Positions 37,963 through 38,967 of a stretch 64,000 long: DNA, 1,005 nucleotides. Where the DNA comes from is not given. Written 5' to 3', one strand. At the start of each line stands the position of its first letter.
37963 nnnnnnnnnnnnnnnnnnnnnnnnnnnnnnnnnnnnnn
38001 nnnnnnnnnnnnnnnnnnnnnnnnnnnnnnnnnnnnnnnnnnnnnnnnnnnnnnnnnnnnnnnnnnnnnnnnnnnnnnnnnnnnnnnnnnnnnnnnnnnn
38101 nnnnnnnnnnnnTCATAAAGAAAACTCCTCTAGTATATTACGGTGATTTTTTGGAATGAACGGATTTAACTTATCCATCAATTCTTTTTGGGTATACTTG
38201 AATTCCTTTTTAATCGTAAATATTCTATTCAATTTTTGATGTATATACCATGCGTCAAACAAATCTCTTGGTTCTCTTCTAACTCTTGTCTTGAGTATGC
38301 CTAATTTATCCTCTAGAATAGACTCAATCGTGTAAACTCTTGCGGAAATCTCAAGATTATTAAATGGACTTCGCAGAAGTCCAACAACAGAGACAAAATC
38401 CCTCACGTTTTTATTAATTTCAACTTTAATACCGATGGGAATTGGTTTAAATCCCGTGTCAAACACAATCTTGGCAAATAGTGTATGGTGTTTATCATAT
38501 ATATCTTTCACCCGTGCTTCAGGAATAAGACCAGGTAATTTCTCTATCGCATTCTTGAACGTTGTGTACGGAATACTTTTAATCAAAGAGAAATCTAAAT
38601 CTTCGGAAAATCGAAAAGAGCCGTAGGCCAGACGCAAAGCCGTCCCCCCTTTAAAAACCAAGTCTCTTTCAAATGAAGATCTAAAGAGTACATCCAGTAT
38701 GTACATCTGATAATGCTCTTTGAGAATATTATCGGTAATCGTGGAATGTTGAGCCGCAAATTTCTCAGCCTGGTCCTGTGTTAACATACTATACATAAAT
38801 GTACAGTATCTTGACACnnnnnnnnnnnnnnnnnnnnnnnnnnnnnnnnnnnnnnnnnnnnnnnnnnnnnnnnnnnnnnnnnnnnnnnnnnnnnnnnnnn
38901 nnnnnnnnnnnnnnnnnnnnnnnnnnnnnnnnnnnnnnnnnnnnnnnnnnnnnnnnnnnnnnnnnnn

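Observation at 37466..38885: AbiEi/AbiEii toxin-antitoxin cassette inserted into the glycan locus, bracketed by a 47-bp duplication of the neighbouring GT2 gene start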

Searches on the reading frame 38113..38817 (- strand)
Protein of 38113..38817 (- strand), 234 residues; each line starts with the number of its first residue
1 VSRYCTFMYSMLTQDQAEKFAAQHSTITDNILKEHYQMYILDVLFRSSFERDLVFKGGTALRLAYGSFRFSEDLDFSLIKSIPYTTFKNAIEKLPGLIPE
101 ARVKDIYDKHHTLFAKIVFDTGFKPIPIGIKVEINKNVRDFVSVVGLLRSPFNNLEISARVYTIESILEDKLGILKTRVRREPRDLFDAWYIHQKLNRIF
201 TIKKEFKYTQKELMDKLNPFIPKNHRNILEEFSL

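Call 4: search_protein_families(library=pfam, proteins=[window:38113-38817:-], max_evalue=0.01)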
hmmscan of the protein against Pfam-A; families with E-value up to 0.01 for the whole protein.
window:38113-38817:- (234 aa): 1 family
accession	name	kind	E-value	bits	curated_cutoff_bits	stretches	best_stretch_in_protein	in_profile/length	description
PF08843.17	AbiEii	-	3e-22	80.2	22.5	1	43-197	5-171/238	Nucleotidyl transferase AbiEii toxin, Type IV TA system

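Call 8: search_protein_families(library=padloc, proteins=[window:38113-38817:-], max_evalue=0.01)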
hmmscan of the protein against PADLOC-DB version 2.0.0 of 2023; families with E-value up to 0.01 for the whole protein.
window:38113-38817:- (234 aa): 31 families (the best 25 are shown)
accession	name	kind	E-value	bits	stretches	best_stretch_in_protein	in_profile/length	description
PDLC02304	AbiEii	-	6.2e-24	83.3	1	11-214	1-212/260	AbiEii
PDLC02296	AbiEii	-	1.8e-19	68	1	19-85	10-78/282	AbiEii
PDLC02330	AbiEii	-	4.2e-18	63.9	1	33-199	7-165/219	AbiEii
PDLC02293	AbiEii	-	1.1e-17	62.5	1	16-197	5-196/270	AbiEii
PDLC02313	AbiEii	-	9.7e-17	59.3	1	18-195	9-191/254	AbiEii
PDLC02307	AbiEii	-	1.2e-15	55.9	1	47-228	17-181/219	AbiEii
PDLC02294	AbiEii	-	1.9e-15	55.4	1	47-197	39-190/260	AbiEii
PDLC02323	AbiEii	-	2.6e-13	48.1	1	33-197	21-187/248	AbiEii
PDLC02324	AbiEii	-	6.3e-13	47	1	47-199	21-161/231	AbiEii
PDLC02328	AbiEii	-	1e-12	46.4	1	50-199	12-148/203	AbiEii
PDLC02292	AbiEii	-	1.1e-12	46.4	1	17-137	13-131/283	AbiEii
PDLC02289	AbiEii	-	5.8e-11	40.4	1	18-81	19-82/309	AbiEii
PDLC02321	AbiEii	-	4.7e-10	37.6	2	20-78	9-69/296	AbiEii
PDLC02317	AbiEii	-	6.9e-09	33.1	1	21-81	11-73/396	AbiEii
PDLC02306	AbiEii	-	1.3e-08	32.8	1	46-107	34-95/280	AbiEii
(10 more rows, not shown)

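Call 9: search_protein_families(library=ncbifam, proteins=[window:38113-38817:-], max_evalue=0.01)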
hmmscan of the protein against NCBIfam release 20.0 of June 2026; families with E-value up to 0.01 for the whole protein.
window:38113-38817:- (234 aa): 0 families

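Call 41: find_homologous_proteins(query=window:38113-38796:-, max_evalue=1e-10)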
Query window:38113-38796:- (227 aa): 1077 proteins with E <= 1e-10 among 2337 candidates; the best 120 are listed.
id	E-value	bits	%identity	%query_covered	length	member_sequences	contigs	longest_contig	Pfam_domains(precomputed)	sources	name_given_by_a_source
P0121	1.0e-129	449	87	100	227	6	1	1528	PF08843.18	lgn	-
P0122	4.3e-120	417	81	99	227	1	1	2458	PF08843.18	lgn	-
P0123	2.8e-116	405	79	99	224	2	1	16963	PF08843.18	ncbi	-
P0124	5.5e-115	401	77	99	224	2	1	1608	PF08843.18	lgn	-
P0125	4.6e-113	394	78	99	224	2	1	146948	PF08843.18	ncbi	ncbi:MAG: nucleotidyl transferase AbiEii/AbiGii toxin family protein [Patescibacteria group bacteriu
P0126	7.6e-110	384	75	99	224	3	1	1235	PF08843.18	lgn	-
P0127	1.7e-107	376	73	100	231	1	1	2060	PF08843.18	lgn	-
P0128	2.2e-106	373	72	100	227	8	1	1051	PF08843.18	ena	-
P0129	9.1e-99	348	68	98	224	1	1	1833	PF08843.18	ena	-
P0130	2.2e-96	340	66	100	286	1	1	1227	PF08843.18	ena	-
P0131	7.4e-96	338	65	99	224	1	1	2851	PF08843.18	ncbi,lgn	-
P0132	2.2e-95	337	65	96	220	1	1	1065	PF08843.18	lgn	-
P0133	4.5e-95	336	70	98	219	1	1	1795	PF08843.18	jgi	-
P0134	9.5e-94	331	66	99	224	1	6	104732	PF08843.18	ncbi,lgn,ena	-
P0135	2.6e-93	330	63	99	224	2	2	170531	PF08843.18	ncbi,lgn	-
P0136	7.0e-93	329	63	99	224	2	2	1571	PF08843.18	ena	-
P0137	1.1e-92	328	64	99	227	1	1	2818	PF08843.18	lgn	-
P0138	1.6e-91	324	64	98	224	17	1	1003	PF08843.18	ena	-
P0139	1.8e-91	324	64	99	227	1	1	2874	PF08843.18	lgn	-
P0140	2.2e-91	324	63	99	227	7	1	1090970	PF08843.18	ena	-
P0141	3.2e-91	323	63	99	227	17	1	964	PF08843.18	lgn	-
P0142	3.0e-90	320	63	99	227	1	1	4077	PF08843.18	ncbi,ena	-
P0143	3.3e-90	320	62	98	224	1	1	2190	PF08843.18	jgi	jgi:predicted nucleotidyltransferase component of viral defense system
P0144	2.2e-89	317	62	98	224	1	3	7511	PF08843.18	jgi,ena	-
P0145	2.6e-89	317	63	98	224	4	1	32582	PF08843.18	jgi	-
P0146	3.1e-89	317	63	99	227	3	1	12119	PF08843.18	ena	-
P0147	3.6e-89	316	62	98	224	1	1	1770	PF08843.18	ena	-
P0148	8.6e-89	315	63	98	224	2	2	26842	PF08843.18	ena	-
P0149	1.3e-88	315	62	99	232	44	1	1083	PF08843.18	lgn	-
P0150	2.0e-88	314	63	98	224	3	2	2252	PF08843.18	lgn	-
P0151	2.7e-88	314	62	99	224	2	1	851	PF08843.18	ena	-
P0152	2.7e-88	314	61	99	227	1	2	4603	PF08843.18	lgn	-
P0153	3.9e-88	313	62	98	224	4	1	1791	PF08843.18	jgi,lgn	-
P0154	7.3e-88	312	63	99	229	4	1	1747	PF08843.18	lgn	-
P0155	8.1e-88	312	60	99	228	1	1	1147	PF08843.18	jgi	jgi:predicted nucleotidyltransferase component of viral defense system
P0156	1.4e-87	311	61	99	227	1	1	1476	PF08843.18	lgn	-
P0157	4.8e-87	309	62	98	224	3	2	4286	PF08843.18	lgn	-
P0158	5.7e-87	309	63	99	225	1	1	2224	PF08843.18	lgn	-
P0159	9.6e-87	308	61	99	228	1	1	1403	PF08843.18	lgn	-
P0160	1.1e-86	308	60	99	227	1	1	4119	PF08843.18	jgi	jgi:predicted nucleotidyltransferase component of viral defense system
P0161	1.3e-86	308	61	98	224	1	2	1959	PF08843.18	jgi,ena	-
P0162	2.1e-86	307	62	99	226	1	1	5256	PF08843.18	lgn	-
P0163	2.3e-86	307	60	98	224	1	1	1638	PF08843.18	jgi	jgi:predicted nucleotidyltransferase component of viral defense system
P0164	2.9e-86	307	60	99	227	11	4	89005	PF08843.18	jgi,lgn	-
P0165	3.7e-86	307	61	98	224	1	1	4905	PF08843.18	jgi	jgi:predicted nucleotidyltransferase component of viral defense system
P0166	4.5e-86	306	62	99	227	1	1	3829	PF08843.18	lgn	-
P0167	5.2e-86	306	60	98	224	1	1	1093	PF08843.18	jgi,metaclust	metaclust:\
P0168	5.9e-86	306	62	98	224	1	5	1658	PF08843.18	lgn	-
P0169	6.3e-86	306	60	99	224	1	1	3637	PF08843.18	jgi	jgi:predicted nucleotidyltransferase component of viral defense system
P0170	6.5e-86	306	61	98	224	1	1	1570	PF08843.18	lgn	-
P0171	7.6e-86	306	59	99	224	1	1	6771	PF08843.18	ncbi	-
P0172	1.2e-85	305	60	99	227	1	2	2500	PF08843.18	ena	-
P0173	1.6e-85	304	60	100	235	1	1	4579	PF08843.18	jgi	jgi:predicted nucleotidyltransferase component of viral defense system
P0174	3.0e-85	304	60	98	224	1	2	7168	PF08843.18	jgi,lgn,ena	-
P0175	4.0e-85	303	58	100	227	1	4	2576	PF08843.18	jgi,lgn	-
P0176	4.4e-85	303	63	98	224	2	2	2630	PF08843.18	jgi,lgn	-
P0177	7.4e-85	302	62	99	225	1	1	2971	PF08843.18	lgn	-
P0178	8.1e-85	302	59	99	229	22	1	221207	PF08843.18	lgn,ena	-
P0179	8.3e-85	302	64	98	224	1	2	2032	PF08843.18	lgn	-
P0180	1.2e-84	302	59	99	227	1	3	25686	PF08843.18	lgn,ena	-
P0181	1.2e-84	302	59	99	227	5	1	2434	PF08843.18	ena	-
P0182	1.5e-84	301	59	99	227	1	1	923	PF08843.18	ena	-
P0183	1.8e-84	301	59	99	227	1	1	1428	PF08843.18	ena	-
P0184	2.0e-84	301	59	99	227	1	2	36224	PF08843.18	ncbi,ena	-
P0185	2.5e-84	301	60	99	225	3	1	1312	PF08843.18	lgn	-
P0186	2.9e-84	300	62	89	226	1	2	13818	PF08843.18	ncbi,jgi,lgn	jgi:predicted nucleotidyltransferase component of viral defense system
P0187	3.1e-84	300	60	100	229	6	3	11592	PF08843.18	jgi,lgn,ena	-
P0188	4.0e-84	300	59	99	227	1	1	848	PF08843.18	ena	-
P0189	5.1e-84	300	61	100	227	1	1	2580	PF08843.18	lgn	-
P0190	8.4e-84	299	60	98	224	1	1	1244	PF08843.18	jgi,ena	-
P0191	9.7e-84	299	59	98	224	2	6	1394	PF08843.18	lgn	-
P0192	1.2e-83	298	59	99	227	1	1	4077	PF08843.18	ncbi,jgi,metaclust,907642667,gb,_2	metaclust:\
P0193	1.9e-83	298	62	98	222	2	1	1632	PF08843.18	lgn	-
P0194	2.1e-83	298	59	98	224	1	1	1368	PF08843.18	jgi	jgi:predicted nucleotidyltransferase component of viral defense system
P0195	2.3e-83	297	57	100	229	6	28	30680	PF08843.18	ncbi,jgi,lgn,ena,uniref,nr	ncbi:hypothetical protein COS78_03510 [Candidatus Shapirobacteria bacterium CG06_land_8_20_14_3_00_4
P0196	2.7e-83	297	61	98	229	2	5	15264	PF08843.18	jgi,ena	-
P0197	2.7e-83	297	59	98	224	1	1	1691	PF08843.18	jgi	jgi:predicted nucleotidyltransferase component of viral defense system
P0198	2.9e-83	297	58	100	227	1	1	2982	PF08843.18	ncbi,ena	-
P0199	5.6e-83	296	59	98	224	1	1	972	PF08843.18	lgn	-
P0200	6.3e-83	296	59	98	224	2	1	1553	PF08843.18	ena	-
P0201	7.2e-83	296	61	99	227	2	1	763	PF08843.18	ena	-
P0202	7.8e-83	296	59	99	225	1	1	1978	PF08843.18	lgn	-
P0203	8.3e-83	296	58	98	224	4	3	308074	PF08843.18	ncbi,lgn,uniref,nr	ncbi:nucleotidyl transferase AbiEii/AbiGii toxin family protein [Leptolinea tardivitalis]|uniref:Nuc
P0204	1.1e-82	295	61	98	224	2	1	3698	PF08843.18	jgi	jgi:predicted nucleotidyltransferase component of viral defense system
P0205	1.4e-82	295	60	98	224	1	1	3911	PF08843.18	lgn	-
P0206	1.4e-82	295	58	98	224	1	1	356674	PF08843.18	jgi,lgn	jgi:predicted nucleotidyltransferase component of viral defense system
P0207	1.5e-82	295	59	99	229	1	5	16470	PF08843.18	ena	-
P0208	1.7e-82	295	59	98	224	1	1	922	PF08843.18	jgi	jgi:predicted nucleotidyltransferase component of viral defense system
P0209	1.8e-82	294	61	98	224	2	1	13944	PF08843.18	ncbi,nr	ncbi:MAG: nucleotidyl transferase AbiEii/AbiGii toxin family protein [Caldisericia bacterium]|nr:nuc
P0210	2.8e-82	294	58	100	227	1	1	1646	PF08843.18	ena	-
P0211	2.8e-82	294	60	98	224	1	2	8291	PF08843.18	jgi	jgi:predicted nucleotidyltransferase component of viral defense system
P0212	5.7e-82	293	60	98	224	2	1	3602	PF08843.18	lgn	-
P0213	7.2e-82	293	59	99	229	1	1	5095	PF08843.18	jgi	jgi:predicted nucleotidyltransferase component of viral defense system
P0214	8.6e-82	292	58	99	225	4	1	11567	PF08843.18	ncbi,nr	ncbi:nucleotidyl transferase AbiEii/AbiGii toxin family protein [Patescibacteria group bacterium]|nr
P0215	1.1e-81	292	58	99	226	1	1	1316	PF08843.18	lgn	-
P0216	1.1e-81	292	58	98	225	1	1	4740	PF08843.18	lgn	-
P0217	3.5e-81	290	62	98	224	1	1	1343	PF08843.18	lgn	-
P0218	3.8e-81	290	61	98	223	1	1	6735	PF08843.18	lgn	-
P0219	3.9e-81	290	57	98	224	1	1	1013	PF08843.18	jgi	jgi:predicted nucleotidyltransferase component of viral defense system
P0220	5.4e-81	290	59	99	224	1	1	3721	PF08843.18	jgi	jgi:predicted nucleotidyltransferase component of viral defense system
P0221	7.0e-81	289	59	98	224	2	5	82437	PF08843.18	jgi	jgi:predicted nucleotidyltransferase component of viral defense system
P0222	1.0e-80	289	58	99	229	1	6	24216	PF08843.18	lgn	-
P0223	1.1e-80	289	56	98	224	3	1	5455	PF08843.18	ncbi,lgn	-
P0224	1.4e-80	288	59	98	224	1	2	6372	PF08843.18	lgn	-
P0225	2.3e-80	288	59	100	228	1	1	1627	PF08843.18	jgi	-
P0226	3.1e-80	287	59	98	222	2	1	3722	PF08843.18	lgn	-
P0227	1.0e-79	286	59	99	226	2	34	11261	PF08843.18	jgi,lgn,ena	-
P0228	1.1e-79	285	60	98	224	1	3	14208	PF08843.18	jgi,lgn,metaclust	metaclust:\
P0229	2.7e-79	284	57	98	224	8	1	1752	PF08843.18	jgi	-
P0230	2.9e-79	284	58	99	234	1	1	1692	PF08843.18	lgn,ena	-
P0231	4.8e-79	283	58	98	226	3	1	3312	PF08843.18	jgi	-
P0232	5.8e-79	283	57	99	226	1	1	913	PF08843.18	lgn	-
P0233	9.0e-79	282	58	99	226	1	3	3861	PF08843.18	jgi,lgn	-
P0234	1.2e-77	279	57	98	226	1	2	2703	PF08843.18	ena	-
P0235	1.3e-77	279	58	99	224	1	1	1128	PF08843.18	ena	-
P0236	1.4e-77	279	59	98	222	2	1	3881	PF08843.18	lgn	-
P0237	1.4e-77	279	57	98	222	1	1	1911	PF08843.18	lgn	-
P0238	2.1e-77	278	57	99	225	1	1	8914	PF08843.18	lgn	-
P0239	2.4e-77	278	64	86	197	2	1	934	PF08843.18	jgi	jgi:predicted nucleotidyltransferase component of viral defense system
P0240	4.5e-77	277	57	97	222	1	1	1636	PF08843.18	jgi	jgi:predicted nucleotidyltransferase component of viral defense system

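Call 42: find_encoding_contigs(protein=P0123, flank=6000, max_places=2)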
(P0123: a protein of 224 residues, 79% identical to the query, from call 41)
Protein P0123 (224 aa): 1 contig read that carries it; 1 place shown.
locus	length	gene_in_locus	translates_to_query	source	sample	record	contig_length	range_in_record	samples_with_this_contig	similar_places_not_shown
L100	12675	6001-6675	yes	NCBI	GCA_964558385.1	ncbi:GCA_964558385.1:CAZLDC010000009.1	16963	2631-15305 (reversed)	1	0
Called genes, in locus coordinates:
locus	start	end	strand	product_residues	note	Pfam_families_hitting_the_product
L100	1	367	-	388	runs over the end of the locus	PF00155:Aminotran_1_2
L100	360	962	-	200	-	PF01370:Epimerase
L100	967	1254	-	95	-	-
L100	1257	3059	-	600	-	PF02776:TPP_enzyme_N, PF00205:TPP_enzyme_M, PF02775:TPP_enzyme_C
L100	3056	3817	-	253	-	PF03328:HpcH_HpaI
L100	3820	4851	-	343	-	PF00682:HMGL-like, PF07836:DmpG_comm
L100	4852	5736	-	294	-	PF01118:Semialdhyde_dh, PF01408:GFO_IDH_MocA (faint), PF09290:AcetDehyd-dimer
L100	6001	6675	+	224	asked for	PF08843:AbiEii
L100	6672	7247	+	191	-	-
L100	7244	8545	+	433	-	PF01041:DegT_DnrJ_EryC1, PF00266:Aminotran_5 (faint)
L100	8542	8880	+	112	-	-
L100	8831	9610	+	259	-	PF00483:NTP_transferase, PF12804:NTP_transf_3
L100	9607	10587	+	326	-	PF00288:GHMP_kinases_N, PF08544:GHMP_kinases_C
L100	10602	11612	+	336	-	PF05050:Methyltransf_21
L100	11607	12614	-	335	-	PF01073:3Beta_HSD, PF01370:Epimerase, PF02719:Polysacc_synt_2, PF04321:RmlD_sub_bind, PF13460:NAD_binding_10, PF16363:GDP_Man_Dehyd, PF07993:NAD_binding_4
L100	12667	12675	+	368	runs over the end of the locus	PF00535:Glycos_transf_2, PF13641:Glyco_tranf_2_3 (weak)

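Call 43: find_encoding_contigs(protein=P0125, flank=6000, max_places=2)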
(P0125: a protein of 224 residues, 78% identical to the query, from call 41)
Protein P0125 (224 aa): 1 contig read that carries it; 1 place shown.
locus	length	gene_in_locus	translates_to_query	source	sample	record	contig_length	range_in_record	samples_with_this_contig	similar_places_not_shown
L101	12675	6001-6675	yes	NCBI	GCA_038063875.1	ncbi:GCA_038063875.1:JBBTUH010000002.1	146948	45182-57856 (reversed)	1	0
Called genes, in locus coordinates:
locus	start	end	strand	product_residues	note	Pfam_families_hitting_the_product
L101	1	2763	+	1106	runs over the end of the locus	-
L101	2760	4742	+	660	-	-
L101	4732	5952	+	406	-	PF00534:Glycos_transf_1, PF13692:Glyco_trans_1_4, PF26337:Gtf3_C (weak)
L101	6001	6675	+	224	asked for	PF08843:AbiEii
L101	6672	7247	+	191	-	-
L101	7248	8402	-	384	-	PF00534:Glycos_transf_1, PF13692:Glyco_trans_1_4, PF26337:Gtf3_C (weak)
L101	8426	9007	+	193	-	PF13489:Methyltransf_23, PF13847:Methyltransf_31, PF13649:Methyltransf_25, PF08241:Methyltransf_11, PF08242:Methyltransf_12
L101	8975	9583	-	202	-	PF13489:Methyltransf_23, PF01209:Ubie_methyltran, PF05175:MTS, PF13847:Methyltransf_31, PF08241:Methyltransf_11, PF08242:Methyltransf_12, PF13649:Methyltransf_25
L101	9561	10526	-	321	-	PF01073:3Beta_HSD, PF01370:Epimerase, PF02719:Polysacc_synt_2, PF04321:RmlD_sub_bind, PF07993:NAD_binding_4 (faint), PF16363:GDP_Man_Dehyd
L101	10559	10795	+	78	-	-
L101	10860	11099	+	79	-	-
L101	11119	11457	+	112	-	-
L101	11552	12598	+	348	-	-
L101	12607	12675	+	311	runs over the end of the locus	-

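Call 44: find_encoding_contigs(protein=P0203, flank=4000, max_places=2)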
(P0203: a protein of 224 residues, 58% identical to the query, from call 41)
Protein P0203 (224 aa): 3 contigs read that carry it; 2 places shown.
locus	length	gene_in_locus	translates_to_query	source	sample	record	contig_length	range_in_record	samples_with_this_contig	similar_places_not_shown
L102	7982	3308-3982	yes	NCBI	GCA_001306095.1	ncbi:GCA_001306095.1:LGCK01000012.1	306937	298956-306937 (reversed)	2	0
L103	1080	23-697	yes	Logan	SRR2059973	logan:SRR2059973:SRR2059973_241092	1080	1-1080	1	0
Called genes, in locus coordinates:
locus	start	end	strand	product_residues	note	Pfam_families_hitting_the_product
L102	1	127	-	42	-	PF00009:GTP_EFTU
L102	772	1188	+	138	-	-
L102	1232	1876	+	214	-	PF13483:Lactamase_B_3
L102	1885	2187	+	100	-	-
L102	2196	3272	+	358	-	PF00633:HHH (faint), PF00730:HhH-GPD, PF00293:NUDIX, PF14815:NUDIX_4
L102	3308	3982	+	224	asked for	PF08843:AbiEii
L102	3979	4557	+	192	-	-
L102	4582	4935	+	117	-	-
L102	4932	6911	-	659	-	PF09848:SLFN-g3_helicase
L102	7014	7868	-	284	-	PF02517:Rce1-like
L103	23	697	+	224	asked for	PF08843:AbiEii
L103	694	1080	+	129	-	?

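Call 55: search_protein_families(library=pfam, proteins=[L100:6672-7247:+, L102:3979-4557:+, L102:4582-4935:+], max_evalue=0.01)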
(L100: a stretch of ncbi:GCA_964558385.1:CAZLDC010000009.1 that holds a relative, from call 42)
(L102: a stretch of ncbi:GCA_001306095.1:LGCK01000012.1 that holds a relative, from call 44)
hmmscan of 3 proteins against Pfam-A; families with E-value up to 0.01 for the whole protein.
L100:6672-7247:+ (191 aa): 1 family
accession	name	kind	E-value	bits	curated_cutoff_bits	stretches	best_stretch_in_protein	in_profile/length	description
PF13338.12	AbiEi_4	-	0.0054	17.3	25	0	36-56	28-48/49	Transcriptional regulator, AbiEi antitoxin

L102:3979-4557:+ (192 aa): 1 family
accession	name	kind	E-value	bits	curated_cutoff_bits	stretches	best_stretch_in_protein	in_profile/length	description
PF13338.12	AbiEi_4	-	0.0061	17.1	25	0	15-56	11-48/49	Transcriptional regulator, AbiEi antitoxin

L102:4582-4935:+ (117 aa): 0 families

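Call 60: search_dna_similar(query=window:38113-38796:-, collection=plasmids, mode=protein, max_rows=15, max_evalue=1e-10)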
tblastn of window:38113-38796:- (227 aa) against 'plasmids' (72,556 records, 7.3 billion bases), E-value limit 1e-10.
Records with a match: 1; places in all: 1; records where one place covers at least 80% of the query: 1.
Best place of each record, by identity: <60% 1.
By first word of the organism name: Ammonifex 1.
By predicted mobility (MOB-suite, as given by PLSDB): non-mobilizable 1.
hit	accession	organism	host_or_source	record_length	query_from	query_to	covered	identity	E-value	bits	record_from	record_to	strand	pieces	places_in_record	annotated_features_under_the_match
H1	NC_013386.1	Ammonifex degensii KC4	-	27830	18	210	85%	32.7%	2e-12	73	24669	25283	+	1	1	nucleotidyl transferase AbiEii/AbiGii toxin family protein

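Call 61: find_encoding_contigs(protein=P0140, flank=3000, max_places=2)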
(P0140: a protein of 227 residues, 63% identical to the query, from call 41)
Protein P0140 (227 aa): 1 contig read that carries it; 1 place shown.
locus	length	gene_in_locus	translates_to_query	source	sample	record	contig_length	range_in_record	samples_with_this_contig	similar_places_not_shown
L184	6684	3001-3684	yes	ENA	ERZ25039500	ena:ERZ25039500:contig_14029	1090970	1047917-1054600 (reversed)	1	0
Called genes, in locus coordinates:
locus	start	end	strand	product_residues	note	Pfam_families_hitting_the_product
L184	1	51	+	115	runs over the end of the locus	-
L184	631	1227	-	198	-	-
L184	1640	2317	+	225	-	PF10056:DUF2293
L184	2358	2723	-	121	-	-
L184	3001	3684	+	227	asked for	PF08843:AbiEii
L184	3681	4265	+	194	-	-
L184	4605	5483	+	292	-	PF05721:PhyH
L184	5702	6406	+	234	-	-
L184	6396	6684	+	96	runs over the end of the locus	PF01381:HTH_3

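Call 62: find_encoding_contigs(protein=P0195, flank=3000, max_places=3)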
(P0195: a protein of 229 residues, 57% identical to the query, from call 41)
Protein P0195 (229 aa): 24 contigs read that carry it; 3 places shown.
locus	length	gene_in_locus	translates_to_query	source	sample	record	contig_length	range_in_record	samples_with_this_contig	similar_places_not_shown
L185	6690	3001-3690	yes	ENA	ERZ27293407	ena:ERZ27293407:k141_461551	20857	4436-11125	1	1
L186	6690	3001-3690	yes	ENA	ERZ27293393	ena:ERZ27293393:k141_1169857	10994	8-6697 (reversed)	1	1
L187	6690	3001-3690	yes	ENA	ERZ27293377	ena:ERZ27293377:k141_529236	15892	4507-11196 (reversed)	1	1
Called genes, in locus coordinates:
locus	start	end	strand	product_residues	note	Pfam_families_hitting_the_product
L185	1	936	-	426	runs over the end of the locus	PF04055:Radical_SAM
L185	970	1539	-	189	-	PF13683:rve_3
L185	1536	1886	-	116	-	-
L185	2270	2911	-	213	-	PF00565:SNase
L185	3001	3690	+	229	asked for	PF08843:AbiEii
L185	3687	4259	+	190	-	-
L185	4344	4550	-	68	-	-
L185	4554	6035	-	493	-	PF04073:tRNA_edit, PF00579:tRNA-synt_1b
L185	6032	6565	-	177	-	PF01936:NYN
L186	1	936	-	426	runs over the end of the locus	PF04055:Radical_SAM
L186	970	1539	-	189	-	PF13683:rve_3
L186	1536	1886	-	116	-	-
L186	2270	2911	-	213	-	PF00565:SNase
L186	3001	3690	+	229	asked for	PF08843:AbiEii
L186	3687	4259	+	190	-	-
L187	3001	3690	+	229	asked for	PF08843:AbiEii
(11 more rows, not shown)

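Call 72: search_solved_structures(query=window:38113-38796:-, max_evalue=0.01, show_alignments=1)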
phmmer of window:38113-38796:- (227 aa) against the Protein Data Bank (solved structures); distinct sequences matched with E-value up to 0.01: 2.
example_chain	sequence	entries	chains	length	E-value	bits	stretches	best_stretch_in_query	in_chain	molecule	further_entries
4o8s_A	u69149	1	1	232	8.7e-06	29.1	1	37-193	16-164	Putative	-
4ok0_A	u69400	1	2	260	1.1e-05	28.8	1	36-193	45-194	Putative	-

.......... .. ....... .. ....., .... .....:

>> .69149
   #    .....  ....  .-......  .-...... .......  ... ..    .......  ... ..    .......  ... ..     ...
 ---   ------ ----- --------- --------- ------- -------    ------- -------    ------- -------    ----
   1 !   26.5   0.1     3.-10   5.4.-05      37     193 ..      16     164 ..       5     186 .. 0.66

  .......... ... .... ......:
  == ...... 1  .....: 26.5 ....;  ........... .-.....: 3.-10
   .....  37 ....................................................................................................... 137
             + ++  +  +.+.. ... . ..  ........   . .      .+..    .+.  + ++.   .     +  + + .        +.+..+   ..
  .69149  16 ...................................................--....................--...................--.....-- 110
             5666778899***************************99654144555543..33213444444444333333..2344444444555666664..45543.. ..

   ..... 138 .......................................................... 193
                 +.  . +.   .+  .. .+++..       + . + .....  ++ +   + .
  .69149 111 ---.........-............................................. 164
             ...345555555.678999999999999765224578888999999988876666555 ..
